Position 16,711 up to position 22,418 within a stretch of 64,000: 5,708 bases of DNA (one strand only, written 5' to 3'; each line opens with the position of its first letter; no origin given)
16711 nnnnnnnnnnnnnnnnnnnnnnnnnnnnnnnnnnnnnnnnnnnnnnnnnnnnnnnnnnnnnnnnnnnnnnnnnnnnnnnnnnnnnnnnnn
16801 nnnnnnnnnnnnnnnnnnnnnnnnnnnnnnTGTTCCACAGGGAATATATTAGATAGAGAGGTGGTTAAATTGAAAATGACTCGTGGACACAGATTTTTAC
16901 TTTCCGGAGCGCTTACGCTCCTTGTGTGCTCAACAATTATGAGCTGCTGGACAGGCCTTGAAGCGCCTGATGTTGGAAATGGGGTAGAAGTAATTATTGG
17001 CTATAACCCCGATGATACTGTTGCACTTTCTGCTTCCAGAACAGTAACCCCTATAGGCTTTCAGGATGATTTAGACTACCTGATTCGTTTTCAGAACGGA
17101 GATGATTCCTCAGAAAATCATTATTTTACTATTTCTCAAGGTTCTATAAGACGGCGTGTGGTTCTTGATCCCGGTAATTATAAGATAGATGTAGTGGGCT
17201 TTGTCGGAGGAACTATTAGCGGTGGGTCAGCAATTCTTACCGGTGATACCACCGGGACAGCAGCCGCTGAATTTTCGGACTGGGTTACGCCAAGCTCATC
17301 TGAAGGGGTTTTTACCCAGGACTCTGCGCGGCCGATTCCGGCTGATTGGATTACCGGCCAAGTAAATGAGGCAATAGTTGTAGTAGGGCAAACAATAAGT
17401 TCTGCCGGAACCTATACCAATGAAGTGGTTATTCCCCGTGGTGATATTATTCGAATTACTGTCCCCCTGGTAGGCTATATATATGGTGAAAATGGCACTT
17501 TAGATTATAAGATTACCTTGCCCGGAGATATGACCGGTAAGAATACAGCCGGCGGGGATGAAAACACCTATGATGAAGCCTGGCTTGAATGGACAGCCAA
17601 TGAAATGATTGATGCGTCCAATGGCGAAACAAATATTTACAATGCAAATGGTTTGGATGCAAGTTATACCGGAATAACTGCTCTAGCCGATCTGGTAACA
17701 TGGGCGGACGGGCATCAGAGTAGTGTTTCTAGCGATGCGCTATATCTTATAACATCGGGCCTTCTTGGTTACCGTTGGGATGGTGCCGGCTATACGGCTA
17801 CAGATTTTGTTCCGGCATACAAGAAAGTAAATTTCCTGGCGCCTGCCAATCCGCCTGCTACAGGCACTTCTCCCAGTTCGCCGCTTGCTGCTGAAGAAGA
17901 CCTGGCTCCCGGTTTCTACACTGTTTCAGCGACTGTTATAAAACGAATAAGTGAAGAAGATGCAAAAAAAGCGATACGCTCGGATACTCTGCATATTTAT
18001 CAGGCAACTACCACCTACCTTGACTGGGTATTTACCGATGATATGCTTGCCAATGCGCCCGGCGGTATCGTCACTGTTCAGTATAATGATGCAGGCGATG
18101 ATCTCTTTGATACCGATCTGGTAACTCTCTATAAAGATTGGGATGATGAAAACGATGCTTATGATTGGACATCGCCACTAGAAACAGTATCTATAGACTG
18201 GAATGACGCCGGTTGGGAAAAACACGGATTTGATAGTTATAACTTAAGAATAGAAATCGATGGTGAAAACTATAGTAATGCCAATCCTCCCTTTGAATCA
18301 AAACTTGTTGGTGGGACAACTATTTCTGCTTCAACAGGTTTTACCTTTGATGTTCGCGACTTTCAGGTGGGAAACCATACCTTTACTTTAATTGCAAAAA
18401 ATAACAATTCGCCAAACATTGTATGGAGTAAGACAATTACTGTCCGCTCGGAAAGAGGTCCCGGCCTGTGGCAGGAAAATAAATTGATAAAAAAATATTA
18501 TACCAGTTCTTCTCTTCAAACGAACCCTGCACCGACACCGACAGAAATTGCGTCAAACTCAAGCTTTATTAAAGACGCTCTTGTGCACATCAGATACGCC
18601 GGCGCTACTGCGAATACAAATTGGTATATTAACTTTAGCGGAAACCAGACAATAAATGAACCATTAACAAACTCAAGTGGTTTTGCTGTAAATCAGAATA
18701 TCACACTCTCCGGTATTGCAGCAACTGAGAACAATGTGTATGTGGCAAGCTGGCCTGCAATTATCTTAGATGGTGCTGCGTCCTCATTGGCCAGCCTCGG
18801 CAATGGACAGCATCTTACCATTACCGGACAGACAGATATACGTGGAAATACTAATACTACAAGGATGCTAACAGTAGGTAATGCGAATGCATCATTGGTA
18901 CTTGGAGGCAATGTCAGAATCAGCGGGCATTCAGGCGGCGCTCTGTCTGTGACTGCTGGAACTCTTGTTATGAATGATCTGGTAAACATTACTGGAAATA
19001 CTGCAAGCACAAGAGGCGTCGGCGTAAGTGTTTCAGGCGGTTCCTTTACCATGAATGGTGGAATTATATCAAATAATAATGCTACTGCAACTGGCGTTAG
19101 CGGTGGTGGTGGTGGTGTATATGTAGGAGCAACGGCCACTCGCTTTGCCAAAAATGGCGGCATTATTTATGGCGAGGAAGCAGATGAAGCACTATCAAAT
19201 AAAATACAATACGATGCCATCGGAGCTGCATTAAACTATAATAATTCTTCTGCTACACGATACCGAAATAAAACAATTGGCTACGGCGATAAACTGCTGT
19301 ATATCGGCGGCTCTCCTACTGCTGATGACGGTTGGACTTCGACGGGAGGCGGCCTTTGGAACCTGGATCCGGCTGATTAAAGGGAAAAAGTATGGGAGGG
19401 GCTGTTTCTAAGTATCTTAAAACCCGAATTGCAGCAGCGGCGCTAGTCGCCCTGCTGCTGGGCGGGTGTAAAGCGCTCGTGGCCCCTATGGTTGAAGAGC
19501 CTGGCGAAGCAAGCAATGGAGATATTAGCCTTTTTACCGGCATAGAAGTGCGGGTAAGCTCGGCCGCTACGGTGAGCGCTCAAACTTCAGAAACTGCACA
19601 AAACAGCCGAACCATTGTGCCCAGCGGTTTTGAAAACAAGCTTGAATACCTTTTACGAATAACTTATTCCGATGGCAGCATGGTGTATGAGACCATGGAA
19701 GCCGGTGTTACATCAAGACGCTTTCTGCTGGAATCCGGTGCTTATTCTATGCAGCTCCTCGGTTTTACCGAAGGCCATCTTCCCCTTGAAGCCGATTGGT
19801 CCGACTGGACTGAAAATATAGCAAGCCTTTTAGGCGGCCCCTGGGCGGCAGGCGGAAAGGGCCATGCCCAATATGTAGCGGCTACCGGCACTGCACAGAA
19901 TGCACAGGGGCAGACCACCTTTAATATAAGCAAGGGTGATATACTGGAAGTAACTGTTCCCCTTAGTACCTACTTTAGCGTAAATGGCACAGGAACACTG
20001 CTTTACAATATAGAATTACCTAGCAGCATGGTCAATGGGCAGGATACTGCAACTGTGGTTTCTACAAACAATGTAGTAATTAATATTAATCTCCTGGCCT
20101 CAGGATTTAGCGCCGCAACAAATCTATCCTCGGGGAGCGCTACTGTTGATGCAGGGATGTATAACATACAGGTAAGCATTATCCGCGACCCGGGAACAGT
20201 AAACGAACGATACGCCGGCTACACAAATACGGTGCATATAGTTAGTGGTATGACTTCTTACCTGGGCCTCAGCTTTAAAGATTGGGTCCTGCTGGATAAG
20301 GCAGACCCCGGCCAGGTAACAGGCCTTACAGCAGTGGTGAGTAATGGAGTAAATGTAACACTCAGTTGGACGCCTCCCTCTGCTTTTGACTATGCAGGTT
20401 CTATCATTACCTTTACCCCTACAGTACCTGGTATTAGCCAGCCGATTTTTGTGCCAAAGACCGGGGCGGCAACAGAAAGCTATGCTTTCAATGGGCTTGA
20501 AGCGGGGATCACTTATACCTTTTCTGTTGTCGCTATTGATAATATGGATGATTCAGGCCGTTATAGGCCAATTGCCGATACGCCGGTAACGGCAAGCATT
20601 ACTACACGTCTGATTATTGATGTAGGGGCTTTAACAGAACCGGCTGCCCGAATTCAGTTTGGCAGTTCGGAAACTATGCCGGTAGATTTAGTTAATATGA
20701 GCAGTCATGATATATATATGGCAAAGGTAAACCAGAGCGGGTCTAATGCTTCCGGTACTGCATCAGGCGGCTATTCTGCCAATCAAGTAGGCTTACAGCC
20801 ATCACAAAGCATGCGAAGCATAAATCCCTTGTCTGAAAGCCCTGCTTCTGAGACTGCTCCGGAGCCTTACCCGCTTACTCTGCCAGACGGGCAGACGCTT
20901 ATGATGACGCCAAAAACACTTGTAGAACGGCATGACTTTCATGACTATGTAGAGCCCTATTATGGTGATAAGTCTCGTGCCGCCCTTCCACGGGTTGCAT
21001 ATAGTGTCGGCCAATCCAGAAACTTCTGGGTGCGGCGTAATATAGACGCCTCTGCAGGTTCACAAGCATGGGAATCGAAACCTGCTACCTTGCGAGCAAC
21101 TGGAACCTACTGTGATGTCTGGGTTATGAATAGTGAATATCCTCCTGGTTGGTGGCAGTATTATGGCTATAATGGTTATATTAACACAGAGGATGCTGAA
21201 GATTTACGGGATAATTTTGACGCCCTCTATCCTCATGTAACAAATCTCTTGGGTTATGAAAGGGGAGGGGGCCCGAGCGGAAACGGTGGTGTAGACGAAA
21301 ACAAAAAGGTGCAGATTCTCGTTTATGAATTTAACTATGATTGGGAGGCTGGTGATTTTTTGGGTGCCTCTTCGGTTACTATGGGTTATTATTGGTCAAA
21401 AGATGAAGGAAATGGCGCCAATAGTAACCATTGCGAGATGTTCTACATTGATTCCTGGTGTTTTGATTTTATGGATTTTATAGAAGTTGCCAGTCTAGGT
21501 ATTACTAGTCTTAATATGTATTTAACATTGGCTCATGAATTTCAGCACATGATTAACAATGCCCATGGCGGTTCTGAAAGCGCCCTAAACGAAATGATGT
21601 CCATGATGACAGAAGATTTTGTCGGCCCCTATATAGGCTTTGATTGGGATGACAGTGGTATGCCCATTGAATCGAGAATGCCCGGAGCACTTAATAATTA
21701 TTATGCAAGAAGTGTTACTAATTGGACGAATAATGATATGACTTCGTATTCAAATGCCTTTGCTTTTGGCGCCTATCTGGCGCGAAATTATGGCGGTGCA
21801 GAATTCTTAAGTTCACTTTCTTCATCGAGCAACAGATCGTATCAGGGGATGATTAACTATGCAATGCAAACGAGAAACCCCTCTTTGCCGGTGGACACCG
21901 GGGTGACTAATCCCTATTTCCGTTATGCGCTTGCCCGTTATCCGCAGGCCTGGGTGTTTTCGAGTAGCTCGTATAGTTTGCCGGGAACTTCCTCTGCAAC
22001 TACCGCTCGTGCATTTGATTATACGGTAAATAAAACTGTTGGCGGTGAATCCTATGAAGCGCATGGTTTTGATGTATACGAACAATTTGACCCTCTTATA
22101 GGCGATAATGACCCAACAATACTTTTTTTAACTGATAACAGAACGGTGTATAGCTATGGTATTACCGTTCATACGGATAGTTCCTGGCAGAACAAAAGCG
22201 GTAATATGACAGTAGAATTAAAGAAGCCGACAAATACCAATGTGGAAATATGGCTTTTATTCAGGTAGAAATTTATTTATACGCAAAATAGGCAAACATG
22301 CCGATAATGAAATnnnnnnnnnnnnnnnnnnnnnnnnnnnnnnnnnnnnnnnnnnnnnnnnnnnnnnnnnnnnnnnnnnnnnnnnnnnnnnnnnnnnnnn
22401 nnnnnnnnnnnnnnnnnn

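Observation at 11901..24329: Tandem array of five paralogous lipoproteins with a shared N-terminal module and interchangeable C-terminal 'business end'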

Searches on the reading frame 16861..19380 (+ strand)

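Call 3: search_protein_families(library=pfam, proteins=[window:16861-19380:+], max_evalue=1)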
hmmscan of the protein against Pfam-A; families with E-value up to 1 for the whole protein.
window:16861-19380:+ (839 aa): 1 family
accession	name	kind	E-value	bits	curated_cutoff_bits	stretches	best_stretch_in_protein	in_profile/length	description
PF07646.21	Kelch_2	-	0.16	12.5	21.3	1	800-837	2-36/48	Kelch motif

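Call 4: search_protein_families(library=ncbifam, proteins=[window:16861-19380:+], max_evalue=1)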
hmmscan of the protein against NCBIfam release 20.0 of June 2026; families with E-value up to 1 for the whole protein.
window:16861-19380:+ (839 aa): 0 families

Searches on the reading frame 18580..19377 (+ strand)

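Call 30: search_protein_families(library=pfam, proteins=[window:18580-19377:+], max_evalue=10)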
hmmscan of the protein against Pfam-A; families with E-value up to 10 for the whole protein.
window:18580-19377:+ (266 aa): 2 families
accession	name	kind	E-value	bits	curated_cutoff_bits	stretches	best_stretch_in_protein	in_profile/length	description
PF07646.21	Kelch_2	-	0.16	12.4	21.3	1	227-264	2-36/48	Kelch motif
PF18914.6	DUF5666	-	0.41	11.4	27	1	75-117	15-47/60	Domain of unknown function (DUF5666)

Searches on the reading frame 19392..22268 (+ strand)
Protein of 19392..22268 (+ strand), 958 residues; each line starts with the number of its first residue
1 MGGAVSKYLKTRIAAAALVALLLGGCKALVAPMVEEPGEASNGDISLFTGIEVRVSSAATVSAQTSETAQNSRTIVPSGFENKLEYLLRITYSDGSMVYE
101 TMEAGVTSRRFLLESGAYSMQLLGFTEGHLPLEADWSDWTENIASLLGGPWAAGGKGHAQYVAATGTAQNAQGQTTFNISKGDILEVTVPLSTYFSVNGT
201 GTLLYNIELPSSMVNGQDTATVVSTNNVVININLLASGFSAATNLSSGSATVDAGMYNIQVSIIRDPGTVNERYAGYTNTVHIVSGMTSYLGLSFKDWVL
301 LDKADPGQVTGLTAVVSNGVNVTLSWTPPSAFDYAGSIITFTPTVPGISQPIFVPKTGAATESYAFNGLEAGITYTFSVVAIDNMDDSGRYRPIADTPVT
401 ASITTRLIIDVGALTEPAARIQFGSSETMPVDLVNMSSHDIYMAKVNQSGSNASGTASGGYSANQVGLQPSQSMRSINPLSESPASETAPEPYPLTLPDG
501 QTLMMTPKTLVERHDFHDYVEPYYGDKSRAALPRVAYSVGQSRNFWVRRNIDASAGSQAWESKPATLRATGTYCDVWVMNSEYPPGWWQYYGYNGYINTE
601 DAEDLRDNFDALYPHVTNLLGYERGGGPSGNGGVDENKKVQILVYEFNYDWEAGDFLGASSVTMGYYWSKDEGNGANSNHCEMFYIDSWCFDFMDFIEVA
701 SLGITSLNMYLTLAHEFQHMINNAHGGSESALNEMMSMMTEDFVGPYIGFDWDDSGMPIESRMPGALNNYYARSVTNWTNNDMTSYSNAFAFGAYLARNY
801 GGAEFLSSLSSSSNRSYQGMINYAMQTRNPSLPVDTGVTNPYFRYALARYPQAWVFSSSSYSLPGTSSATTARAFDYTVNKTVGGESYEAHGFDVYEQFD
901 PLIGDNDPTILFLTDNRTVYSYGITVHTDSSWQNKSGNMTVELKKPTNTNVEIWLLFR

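Call 3: search_protein_families(library=pfam, proteins=[window:19392-22268:+], max_evalue=1)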
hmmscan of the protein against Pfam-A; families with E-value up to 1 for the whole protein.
window:19392-22268:+ (958 aa): 3 families
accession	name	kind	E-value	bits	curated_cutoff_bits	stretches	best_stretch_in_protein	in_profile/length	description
PF00041.27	fn3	-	5.1e-07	30.3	25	1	308-387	2-74/84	Fibronectin type III domain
PF05088.18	Bac_GDH_CD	-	0.13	11.2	22.8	1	506-574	168-234/497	Bacterial NAD-glutamate dehydrogenase, catalytic domain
PF17390.7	Bac_rhamnosid_C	-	0.22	11.8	22.1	1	928-955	36-63/78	Bacterial alpha-L-rhamnosidase C-terminal domain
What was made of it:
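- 20313..20552 (+): FN3 domain of P4 (aa 308-387). Pfam PF00041, E = 5.1e-7, 30.3 bits against a cut-off of 25 (call 3).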

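Call 4: search_protein_families(library=ncbifam, proteins=[window:19392-22268:+], max_evalue=1)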
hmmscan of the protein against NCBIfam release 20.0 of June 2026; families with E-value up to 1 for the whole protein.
window:19392-22268:+ (958 aa): 1 family
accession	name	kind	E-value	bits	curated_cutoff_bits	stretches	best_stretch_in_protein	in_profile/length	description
NF045524.1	MXAN_6640_HExxH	subfamily_domain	0.00074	19.3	140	1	707-861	109-255/290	MXAN_6640 family putative metalloprotease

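Call 7: search_solved_structures(query=window:19392-22268:+, max_evalue=10)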
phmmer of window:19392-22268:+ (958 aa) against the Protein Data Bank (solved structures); distinct sequences matched with E-value up to 10: 19.
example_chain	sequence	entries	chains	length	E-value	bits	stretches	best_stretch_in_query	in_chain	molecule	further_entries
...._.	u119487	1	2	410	7.8e-10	40.8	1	594-850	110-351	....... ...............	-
7bb9_A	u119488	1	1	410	5.2e-09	38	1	594-850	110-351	Lugdulysin E242Q Y315F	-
3teu_A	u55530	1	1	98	9.4e-05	24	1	318-388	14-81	Fibcon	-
5n48_B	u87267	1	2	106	0.0018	19.8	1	305-388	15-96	Fibronectin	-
2fnb_A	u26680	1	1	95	0.0018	19.7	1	307-388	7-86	PROTEIN (FIBRONECTIN)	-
2mnu_A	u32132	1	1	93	0.0023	19.4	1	307-388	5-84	EDB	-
4gh7_B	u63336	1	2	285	0.0043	18.5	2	308-390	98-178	Fibronectin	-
5n47_B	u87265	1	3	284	0.0044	18.5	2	308-390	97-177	Fibronectin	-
8peq_A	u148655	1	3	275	0.0075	17.7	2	308-390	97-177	Fibronectin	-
3t1w_A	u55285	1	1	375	0.013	16.9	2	308-390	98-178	four-domain fibronectin fragment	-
6hnf_A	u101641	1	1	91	0.047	15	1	320-387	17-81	Fibronectin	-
5l2h_A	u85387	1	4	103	0.098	14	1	321-392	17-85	Centyrin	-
2gee_A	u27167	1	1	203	0.21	12.9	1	308-389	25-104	hypothetical protein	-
2lyy_A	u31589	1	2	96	0.35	12.2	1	822-900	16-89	Uncharacterized protein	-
1fnh_A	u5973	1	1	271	0.64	11.3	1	321-387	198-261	PROTEIN (FIBRONECTIN)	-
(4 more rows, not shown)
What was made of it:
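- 20313..20552 (+): PDB fibronectin matches (call 7).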

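Call 69: find_related_loci(query=window:19392-22265:+, collection=metagenome_contigs, flank=8000)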
Query window:19392-22265:+ (958 aa) in metagenome_contigs; peptide patterns used: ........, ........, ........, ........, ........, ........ (x = any residue, [..] = any of these).
15 stretches matched a pattern, but none encodes a relative of the query by tblastn (E <= 1e-3).
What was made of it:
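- Tried and rejected: P4 found none there either (call 69).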

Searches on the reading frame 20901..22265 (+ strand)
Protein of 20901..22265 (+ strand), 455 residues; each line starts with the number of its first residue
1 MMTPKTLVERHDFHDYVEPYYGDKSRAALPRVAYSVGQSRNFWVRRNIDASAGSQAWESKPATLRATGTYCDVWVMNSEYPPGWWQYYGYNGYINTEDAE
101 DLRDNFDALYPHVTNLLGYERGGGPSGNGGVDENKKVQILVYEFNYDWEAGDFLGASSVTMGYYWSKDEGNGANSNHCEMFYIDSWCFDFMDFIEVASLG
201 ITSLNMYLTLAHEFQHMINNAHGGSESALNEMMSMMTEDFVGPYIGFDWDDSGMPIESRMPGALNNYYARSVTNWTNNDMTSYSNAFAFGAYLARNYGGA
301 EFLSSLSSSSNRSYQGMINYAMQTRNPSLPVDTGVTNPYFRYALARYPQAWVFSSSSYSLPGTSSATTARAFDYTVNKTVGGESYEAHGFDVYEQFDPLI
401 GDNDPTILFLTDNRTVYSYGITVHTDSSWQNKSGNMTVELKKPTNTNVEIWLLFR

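Call 30: search_protein_families(library=pfam, proteins=[window:20901-22265:+], max_evalue=10)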
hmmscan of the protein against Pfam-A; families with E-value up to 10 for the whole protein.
window:20901-22265:+ (455 aa): 2 families
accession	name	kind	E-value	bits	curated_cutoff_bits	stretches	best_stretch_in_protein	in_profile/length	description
PF05088.18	Bac_GDH_CD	-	0.09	11.7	22.8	1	7-72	171-235/497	Bacterial NAD-glutamate dehydrogenase, catalytic domain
PF17390.7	Bac_rhamnosid_C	-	0.13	12.6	22.1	1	425-452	36-63/78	Bacterial alpha-L-rhamnosidase C-terminal domain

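Call 65: search_solved_structures(query=window:20901-22265:+, max_evalue=0.01, show_alignments=1)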
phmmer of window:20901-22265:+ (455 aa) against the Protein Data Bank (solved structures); distinct sequences matched with E-value up to 0.01: 2.
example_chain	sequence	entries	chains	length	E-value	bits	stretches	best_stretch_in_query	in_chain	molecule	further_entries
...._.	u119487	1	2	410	1.5e-09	40.7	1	92-347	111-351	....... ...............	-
7bb9_A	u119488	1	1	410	9.4e-09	38.1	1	92-347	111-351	Lugdulysin E242Q Y315F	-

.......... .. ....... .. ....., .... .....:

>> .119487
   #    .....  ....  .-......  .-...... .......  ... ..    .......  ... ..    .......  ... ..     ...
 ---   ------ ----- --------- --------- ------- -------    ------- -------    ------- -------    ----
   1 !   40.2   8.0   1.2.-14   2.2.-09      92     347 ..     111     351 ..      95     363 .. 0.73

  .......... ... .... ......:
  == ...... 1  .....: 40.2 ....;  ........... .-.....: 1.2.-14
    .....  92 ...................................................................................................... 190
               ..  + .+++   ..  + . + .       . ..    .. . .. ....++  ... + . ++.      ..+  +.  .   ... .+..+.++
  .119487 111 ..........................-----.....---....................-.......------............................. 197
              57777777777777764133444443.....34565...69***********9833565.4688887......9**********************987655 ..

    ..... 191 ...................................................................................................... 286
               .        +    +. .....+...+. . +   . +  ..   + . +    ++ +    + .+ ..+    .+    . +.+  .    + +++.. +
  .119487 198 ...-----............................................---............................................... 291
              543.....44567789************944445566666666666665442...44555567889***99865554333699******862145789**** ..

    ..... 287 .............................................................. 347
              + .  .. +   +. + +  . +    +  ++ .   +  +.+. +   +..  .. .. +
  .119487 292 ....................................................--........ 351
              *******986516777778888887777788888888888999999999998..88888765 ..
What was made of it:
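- Closest known: Peptidase family M30. Same: HExxH in a conserved TLAHE[FY]QHM[IV]N context, with similarity over about 250 aa (E = 7.8e-10; calls 7, 65).
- Checked: It is an FN3 domain plus an HExxH metalloprotease (calls 3, 7, 65).
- Lugdulysin at E = 8e-10 with the HExxH motif aligned (calls 7, 65).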
